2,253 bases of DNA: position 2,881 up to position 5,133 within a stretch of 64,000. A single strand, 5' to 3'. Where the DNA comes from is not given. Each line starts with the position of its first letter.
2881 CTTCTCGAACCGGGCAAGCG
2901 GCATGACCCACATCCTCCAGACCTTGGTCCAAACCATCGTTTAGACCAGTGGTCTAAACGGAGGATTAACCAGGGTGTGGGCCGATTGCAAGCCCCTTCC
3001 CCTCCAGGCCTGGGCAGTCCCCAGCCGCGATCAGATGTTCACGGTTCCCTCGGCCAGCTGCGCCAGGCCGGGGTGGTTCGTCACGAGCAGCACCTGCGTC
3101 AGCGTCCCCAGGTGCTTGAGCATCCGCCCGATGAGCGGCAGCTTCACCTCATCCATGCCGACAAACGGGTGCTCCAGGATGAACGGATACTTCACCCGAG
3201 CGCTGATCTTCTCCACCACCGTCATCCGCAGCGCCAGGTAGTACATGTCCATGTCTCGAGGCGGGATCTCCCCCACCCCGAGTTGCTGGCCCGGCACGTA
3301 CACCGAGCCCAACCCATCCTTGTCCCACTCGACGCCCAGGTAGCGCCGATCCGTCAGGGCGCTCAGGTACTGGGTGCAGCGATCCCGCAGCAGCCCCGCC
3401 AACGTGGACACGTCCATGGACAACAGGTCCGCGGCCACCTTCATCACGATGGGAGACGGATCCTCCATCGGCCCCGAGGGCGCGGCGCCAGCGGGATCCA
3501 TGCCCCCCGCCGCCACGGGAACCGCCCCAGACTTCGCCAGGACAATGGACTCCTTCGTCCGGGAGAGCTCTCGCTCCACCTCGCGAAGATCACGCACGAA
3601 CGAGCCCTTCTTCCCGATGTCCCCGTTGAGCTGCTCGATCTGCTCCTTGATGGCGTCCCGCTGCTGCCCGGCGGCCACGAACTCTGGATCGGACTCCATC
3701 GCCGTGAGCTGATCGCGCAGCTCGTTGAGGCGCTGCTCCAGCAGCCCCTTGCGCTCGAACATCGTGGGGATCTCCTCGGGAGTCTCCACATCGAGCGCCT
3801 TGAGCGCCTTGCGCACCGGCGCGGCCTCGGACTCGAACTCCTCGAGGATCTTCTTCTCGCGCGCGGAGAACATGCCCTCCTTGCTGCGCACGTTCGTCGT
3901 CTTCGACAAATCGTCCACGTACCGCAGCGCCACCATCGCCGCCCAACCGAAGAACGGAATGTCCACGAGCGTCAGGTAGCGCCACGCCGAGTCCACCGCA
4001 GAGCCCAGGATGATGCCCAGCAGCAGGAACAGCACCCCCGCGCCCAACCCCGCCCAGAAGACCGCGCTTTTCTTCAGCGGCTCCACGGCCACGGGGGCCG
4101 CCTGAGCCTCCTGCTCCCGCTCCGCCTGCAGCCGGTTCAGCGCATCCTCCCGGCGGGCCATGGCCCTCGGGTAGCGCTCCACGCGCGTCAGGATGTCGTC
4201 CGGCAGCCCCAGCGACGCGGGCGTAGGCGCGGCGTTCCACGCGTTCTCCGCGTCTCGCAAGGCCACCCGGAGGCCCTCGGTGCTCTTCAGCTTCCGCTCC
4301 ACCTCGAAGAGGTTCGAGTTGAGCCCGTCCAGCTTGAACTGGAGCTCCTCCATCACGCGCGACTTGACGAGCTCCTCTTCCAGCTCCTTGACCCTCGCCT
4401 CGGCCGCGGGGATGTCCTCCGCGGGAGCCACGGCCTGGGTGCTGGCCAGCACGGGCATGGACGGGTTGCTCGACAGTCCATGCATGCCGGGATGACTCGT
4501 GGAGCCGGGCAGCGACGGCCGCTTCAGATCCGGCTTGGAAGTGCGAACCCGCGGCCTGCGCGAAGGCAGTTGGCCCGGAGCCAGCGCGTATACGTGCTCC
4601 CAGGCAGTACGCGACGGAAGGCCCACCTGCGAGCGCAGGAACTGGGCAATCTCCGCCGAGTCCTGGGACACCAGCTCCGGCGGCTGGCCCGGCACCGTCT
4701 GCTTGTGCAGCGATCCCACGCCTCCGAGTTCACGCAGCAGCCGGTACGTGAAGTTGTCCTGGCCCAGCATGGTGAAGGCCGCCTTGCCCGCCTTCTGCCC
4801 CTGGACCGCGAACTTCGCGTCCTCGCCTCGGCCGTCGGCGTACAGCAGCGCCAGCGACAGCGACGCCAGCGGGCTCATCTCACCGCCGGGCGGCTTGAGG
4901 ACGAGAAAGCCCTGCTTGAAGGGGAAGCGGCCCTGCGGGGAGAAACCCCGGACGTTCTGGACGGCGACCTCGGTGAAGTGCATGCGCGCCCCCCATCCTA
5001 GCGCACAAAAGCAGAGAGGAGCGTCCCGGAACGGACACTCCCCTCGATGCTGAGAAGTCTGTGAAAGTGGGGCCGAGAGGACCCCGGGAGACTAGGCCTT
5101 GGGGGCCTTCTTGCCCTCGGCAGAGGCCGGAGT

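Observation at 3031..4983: SMC/YhaN-like ABC-ATPase-fold membrane protein with every catalytic motif degenerate (candidate pseudo-ATPase)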

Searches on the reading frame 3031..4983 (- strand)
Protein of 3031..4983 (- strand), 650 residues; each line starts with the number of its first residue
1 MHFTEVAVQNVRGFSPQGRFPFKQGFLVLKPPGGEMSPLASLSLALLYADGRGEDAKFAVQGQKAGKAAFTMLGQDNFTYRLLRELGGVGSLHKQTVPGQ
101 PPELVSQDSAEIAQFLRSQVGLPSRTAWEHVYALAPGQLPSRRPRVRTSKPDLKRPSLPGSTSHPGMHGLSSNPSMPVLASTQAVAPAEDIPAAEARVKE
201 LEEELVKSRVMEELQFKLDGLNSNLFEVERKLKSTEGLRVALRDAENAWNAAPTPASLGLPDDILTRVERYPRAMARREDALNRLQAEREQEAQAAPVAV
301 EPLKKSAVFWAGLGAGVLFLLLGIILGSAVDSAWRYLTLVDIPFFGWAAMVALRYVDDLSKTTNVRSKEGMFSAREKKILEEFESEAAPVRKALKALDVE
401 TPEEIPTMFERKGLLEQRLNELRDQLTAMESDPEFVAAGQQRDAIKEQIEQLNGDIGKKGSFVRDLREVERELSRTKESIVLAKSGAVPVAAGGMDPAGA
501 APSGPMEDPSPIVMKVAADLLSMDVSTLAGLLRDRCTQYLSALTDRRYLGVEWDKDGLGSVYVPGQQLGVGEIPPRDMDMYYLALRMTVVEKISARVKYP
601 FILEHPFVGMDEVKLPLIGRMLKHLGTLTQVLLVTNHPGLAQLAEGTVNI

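Call 3: search_protein_families(library=pfam, proteins=[window:3031-4983:-], max_evalue=10)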
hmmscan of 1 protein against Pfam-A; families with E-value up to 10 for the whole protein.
window:3031-4983:- (650 aa): 4 families
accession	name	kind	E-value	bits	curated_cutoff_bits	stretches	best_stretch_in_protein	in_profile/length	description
PF14282.11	FlxA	-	0.051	14.1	26.3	1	415-458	22-67/101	FlxA-like protein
PF00398.26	RrnaAD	-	0.17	11.4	24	1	392-456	21-85/263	Ribosomal RNA adenine dimethylase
PF08647.16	BRE1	-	1.1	9.8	27.9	1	430-475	42-87/95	BRE1 E3 ubiquitin ligase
PF16326.10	ABC_tran_CTD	-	3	8.5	32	2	415-452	20-60/69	ABC transporter C-terminal domain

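Call 4: search_protein_families(library=ncbifam, proteins=[window:3031-4983:-], max_evalue=10)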
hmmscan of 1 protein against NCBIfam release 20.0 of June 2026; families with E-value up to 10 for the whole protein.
window:3031-4983:- (650 aa): 8 families
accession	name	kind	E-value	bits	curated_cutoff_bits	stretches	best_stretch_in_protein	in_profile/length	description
NF007555.1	PRK10175.1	equivalog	0.0078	16.4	123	1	331-344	43-56/75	YceK/YidQ family lipoprotein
NF053706.1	PrRKinActvMcsABac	equivalog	0.016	15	210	1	380-451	102-173/182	protein-arginine kinase activator protein McsA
NF008121.0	PRK10869.1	equivalog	0.033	12.7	418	1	603-641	458-496/553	DNA repair protein RecN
TIGR00634.1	recN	equivalog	0.36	9.7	407.85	0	372-479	264-368/563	DNA repair protein RecN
NF045487.1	ASRP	equivalog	0.37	9.3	300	2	382-473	129-230/593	archaea-specific SMC-related protein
NF052682.1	morpho_FcmC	equivalog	1.2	9.4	90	1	412-460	62-109/159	filament morphology membrane protein FcmC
NF041034.1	Rad50_Sulf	equivalog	2.1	6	1000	1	200-289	432-516/872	DNA double-strand break repair ATPase Rad50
NF047515.1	SpiroCoCo_C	equivalog_domain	2.5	7.2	125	1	408-474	164-221/313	SpiroCoCo family coiled-coil protein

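Call 5: search_solved_structures(query=window:3031-4983:-, max_evalue=10, show_alignments=3)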
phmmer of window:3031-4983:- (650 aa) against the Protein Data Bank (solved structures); distinct sequences matched with E-value up to 10: 4.
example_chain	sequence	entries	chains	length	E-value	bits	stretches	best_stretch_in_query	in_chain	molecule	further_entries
5f3w_B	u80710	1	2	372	0.016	16.9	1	545-650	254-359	DNA double-strand break repair Rad50 ATPase,DNA double-strand break repair Rad50 ATPase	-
3aux_A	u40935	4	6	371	0.03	16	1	545-650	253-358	DNA double-strand break repair rad50 ATPase | DNA double-strand break repair Rad50 ATPase,DNA double-strand break repair Rad50 ATPase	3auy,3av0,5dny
2x43_S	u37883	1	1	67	1.5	10.4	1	436-468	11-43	SHERP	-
3etz_A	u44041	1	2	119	2.6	9.6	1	234-293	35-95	Adhesin A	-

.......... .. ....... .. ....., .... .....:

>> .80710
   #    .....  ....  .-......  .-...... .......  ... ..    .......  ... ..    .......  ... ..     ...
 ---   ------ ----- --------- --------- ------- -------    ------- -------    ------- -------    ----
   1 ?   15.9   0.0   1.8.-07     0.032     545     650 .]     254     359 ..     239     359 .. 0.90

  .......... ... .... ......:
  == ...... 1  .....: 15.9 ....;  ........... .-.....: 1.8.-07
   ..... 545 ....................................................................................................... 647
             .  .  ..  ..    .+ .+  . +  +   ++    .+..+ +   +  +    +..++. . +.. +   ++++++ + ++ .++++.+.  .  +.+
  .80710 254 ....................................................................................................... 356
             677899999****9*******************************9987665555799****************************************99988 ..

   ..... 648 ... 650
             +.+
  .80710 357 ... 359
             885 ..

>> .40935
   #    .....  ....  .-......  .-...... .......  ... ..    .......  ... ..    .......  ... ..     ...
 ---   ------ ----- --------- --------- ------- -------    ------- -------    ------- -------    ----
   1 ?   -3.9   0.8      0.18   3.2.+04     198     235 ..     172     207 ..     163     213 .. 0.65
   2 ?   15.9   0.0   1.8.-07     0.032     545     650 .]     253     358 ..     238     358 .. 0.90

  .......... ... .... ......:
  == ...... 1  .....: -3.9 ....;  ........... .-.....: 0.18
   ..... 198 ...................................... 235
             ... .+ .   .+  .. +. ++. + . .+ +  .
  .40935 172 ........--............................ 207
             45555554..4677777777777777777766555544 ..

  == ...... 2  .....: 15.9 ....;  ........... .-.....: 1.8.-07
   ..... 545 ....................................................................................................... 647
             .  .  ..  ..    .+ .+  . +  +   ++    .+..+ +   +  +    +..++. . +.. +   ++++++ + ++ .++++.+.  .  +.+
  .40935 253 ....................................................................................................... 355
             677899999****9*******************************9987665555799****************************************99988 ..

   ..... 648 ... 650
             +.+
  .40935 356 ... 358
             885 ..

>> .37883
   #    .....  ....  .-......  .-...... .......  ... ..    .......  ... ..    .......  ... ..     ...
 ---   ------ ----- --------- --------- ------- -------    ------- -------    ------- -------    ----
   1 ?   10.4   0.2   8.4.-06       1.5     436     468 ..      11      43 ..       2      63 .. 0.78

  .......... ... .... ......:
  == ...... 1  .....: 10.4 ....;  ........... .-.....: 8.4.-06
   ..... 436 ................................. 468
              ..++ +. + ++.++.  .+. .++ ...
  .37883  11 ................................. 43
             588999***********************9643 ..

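Call 6: find_homologous_proteins(query=window:3031-4983:-, max_evalue=0.001)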
Query window:3031-4983:- (650 aa): 181 proteins with E <= 0.001 among 8000 candidates; the best 120 are listed.
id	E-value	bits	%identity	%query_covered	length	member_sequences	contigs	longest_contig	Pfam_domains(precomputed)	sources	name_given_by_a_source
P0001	0.0e+0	1274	88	100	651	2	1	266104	-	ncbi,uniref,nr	ncbi:ATP-binding protein [Hyalangium gracile]|uniref:ATP-binding protein n=1 Tax=Hyalangium gracile 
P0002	0.0e+0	1236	86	100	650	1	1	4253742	-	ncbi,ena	-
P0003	0.0e+0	1222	84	100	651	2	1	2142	-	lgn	-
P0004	0.0e+0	1150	79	100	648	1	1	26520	-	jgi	jgi:hypothetical protein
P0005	0.0e+0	1147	79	100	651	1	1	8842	-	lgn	-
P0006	0.0e+0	1139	78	100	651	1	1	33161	-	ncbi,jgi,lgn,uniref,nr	ncbi:chromosome segregation protein SMC [Hyalangium sp.]|uniref:ATP-binding protein n=1 Tax=Hyalangi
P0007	0.0e+0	1137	77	100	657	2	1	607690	-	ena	-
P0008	0.0e+0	1135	78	99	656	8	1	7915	-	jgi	jgi:hypothetical protein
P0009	0.0e+0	1133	78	100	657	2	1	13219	-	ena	-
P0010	0.0e+0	1132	77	100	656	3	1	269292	-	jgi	jgi:hypothetical protein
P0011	0.0e+0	1131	77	100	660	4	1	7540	-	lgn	-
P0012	0.0e+0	1124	76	100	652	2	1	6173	-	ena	-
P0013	0.0e+0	1124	78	100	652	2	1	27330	-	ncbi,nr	ncbi:MAG: chromosome segregation protein SMC [Myxococcaceae bacterium]|nr:chromosome segregation pro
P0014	0.0e+0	1123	79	100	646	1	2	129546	-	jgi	jgi:hypothetical protein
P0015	0.0e+0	1107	75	100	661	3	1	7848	-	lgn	-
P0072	8.6e-222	756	56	100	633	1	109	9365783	-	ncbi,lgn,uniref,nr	ncbi:hypothetical protein MXAN_3550 [Myxococcus xanthus DK 1622]|uniref:Chromosome segregation prote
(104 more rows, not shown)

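Call 11: search_solved_structures(query=A1, max_evalue=10, show_alignments=4)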
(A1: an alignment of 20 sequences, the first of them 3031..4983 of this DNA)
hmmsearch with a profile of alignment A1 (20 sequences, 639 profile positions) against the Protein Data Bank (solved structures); distinct sequences matched with E-value up to 10: 9.
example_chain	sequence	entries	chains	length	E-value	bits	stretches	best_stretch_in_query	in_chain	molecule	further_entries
5f3w_B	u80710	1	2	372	0.011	17.3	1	536-639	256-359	DNA double-strand break repair Rad50 ATPase,DNA double-strand break repair Rad50 ATPase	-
3aux_A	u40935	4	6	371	0.012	17.2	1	536-639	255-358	DNA double-strand break repair rad50 ATPase | DNA double-strand break repair Rad50 ATPase,DNA double-strand break repair Rad50 ATPase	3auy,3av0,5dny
3qf7_A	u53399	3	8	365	0.015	16.9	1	520-626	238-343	Rad50 | Probable DNA double-strand break repair Rad50 ATPase,Probable DNA double-strand break repa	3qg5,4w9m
2lxy_A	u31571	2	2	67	0.076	14.5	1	408-471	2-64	2-mercaptophenol-alpha3C | 4-mercaptophenol-alpha3C protein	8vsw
1lq7_A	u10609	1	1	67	0.099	14.2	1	408-471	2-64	Alpha3W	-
2mi7_A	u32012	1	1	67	0.099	14.1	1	408-471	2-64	de novo protein a3Y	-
8orx_A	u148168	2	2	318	0.16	13.4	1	293-381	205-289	Lymphatic vessel endothelial hyaluronic acid receptor 1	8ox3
2maj_A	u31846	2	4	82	0.7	11.3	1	361-439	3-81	Stromal interaction molecule 1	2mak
9okb_K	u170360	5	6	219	0.75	11.2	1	435-484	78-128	bmCENP-K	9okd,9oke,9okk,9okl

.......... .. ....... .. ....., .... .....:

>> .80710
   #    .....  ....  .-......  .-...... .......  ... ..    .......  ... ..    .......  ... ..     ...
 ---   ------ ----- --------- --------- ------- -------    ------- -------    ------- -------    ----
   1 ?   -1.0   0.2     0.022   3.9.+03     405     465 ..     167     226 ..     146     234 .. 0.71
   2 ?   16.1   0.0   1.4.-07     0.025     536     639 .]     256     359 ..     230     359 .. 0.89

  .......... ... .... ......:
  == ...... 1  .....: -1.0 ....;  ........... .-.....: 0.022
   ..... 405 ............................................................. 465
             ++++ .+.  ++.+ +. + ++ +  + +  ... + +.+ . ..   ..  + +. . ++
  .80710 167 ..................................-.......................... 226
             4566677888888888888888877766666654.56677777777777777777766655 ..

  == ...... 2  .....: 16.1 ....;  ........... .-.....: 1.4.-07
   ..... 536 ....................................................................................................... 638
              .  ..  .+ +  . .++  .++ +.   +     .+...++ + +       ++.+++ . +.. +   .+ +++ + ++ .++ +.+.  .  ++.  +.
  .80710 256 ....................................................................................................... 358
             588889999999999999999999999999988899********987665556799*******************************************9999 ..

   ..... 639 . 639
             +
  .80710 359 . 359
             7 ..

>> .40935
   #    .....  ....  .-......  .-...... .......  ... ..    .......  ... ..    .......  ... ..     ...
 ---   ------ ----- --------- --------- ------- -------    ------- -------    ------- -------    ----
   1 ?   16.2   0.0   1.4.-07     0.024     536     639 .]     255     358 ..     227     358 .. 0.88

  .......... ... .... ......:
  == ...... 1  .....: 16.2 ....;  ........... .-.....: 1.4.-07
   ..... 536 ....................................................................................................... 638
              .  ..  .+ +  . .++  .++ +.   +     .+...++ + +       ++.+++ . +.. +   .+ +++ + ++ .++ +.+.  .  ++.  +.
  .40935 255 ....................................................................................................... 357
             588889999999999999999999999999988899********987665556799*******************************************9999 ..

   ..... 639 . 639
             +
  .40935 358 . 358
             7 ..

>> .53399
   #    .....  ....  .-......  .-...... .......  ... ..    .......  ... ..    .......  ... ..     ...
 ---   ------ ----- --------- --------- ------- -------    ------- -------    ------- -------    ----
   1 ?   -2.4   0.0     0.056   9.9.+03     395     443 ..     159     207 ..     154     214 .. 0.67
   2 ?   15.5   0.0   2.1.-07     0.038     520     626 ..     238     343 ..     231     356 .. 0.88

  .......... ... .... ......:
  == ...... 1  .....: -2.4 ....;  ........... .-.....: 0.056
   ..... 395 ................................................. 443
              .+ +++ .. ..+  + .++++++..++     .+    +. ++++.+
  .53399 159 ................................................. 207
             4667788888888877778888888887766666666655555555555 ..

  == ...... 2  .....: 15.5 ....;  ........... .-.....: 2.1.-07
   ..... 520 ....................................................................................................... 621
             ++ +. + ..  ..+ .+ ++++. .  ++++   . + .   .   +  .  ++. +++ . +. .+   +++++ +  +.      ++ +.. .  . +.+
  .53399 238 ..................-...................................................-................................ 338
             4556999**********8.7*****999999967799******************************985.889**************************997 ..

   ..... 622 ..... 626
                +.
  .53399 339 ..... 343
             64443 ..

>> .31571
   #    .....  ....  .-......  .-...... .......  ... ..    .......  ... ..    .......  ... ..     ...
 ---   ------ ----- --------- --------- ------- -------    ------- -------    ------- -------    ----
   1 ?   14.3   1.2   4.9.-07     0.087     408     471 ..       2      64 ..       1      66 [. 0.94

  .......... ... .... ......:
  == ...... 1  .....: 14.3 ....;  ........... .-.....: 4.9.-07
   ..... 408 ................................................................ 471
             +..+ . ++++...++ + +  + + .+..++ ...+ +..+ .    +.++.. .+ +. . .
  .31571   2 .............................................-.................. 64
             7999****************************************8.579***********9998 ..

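Call 13: find_encoding_contigs(protein=P0072, flank=6000, max_places=2)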
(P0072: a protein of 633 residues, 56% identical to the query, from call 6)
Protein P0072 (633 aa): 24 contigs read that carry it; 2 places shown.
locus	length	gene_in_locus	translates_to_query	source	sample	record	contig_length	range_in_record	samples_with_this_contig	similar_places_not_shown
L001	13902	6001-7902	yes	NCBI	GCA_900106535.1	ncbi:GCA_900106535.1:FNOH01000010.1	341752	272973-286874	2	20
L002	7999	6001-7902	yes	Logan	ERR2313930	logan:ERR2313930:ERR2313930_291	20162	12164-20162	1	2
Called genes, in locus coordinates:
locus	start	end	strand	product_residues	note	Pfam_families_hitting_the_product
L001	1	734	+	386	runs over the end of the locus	PF01071:GARS_A (weak), PF08442:ATP-grasp_2, PF13549:ATP-grasp_5, PF24948:Citrate_synth_N, PF00549:Ligase_CoA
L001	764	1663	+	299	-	PF02629:CoA_binding, PF13380:CoA_binding_2 (faint), PF13607:Succ_CoA_lig, PF00549:Ligase_CoA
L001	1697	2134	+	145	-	PF00334:NDK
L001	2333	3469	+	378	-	PF21016:RlmN_N, PF04055:Radical_SAM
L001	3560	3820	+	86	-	PF00886:Ribosomal_S16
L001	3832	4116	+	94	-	PF13083:KH_KhpA-B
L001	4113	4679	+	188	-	PF01782:RimM, PF05239:PRC, PF24986:PRC_RimM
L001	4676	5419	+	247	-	PF01746:tRNA_m1G_MT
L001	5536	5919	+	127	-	PF01245:Ribosomal_L19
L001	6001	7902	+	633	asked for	-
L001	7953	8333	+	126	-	PF02021:UPF0102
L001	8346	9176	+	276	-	PF00590:TP_methylase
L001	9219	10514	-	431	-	-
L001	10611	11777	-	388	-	PF01551:Peptidase_M23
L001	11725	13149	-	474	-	PF00072:Response_reg, PF01078:Mg_chelatase (faint), PF00158:Sigma54_activat, PF14532:Sigma54_activ_2, PF25601:AAA_lid_14, PF02954:HTH_8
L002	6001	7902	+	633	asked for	-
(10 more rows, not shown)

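Call 22: search_protein_representatives(alignment_id=A1)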
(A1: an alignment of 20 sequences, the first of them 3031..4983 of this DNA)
Query: 20 sequences, 639 profile positions. Proteins with E-value up to 0.001 (for the whole library): 1201; up to 1e-10: 458; up to 1e-30: 275. The best 150 are listed.
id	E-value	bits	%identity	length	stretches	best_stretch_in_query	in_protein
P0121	2.0e-278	941.5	-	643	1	1-638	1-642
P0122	1.8e-222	756.7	-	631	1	1-636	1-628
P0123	6.4e-215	731.7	-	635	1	1-639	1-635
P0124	9.4e-209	711.4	-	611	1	1-639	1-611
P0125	5.1e-207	705.6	-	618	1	1-638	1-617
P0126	5.7e-206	702.2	-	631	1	1-639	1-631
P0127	8.2e-200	681.8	-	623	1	1-634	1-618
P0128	2.6e-199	680.2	-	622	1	1-636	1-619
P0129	1.2e-195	668.1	-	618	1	1-636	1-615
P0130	5.6e-191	652.6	-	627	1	1-638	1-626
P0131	4.3e-190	649.7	-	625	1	1-637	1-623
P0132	1.2e-187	641.7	-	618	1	1-639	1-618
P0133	2.6e-185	633.9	-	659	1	1-637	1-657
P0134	9.2e-185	632.1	-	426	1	1-417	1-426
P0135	3.7e-181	620.2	-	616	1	1-636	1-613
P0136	4.5e-174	596.8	-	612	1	1-639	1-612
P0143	8.1e-160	549.7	-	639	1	1-639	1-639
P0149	1.6e-149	515.7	-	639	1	1-635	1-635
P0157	2.5e-131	455.6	-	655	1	1-637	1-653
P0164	1.6e-109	383.5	-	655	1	1-639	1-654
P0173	7.3e-93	328.5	-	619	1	4-631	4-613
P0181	1.2e-88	314.6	-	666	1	1-632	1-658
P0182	3.0e-87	309.9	-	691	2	1-479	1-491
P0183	9.3e-85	301.7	-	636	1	1-638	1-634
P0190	1.6e-81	291.0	-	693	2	1-475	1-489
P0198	5.5e-75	269.4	-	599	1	1-622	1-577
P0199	5.6e-75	269.4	-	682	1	1-636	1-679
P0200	5.9e-75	269.3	-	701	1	1-636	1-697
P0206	1.6e-72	261.3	-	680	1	1-638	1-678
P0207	4.1e-72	259.9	-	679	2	1-482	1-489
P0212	3.1e-71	257.0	-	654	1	1-630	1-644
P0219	6.5e-69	249.4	-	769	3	493-638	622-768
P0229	2.3e-67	244.2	-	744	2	1-464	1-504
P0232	4.1e-65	236.8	-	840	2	1-465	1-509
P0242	4.2e-61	223.6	-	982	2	1-488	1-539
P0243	4.7e-61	223.4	-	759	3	185-476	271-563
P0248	8.3e-60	219.3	-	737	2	1-501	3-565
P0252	3.8e-58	213.8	-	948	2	1-472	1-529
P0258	4.9e-57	210.1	-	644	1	1-637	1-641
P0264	2.1e-56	208.0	-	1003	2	1-452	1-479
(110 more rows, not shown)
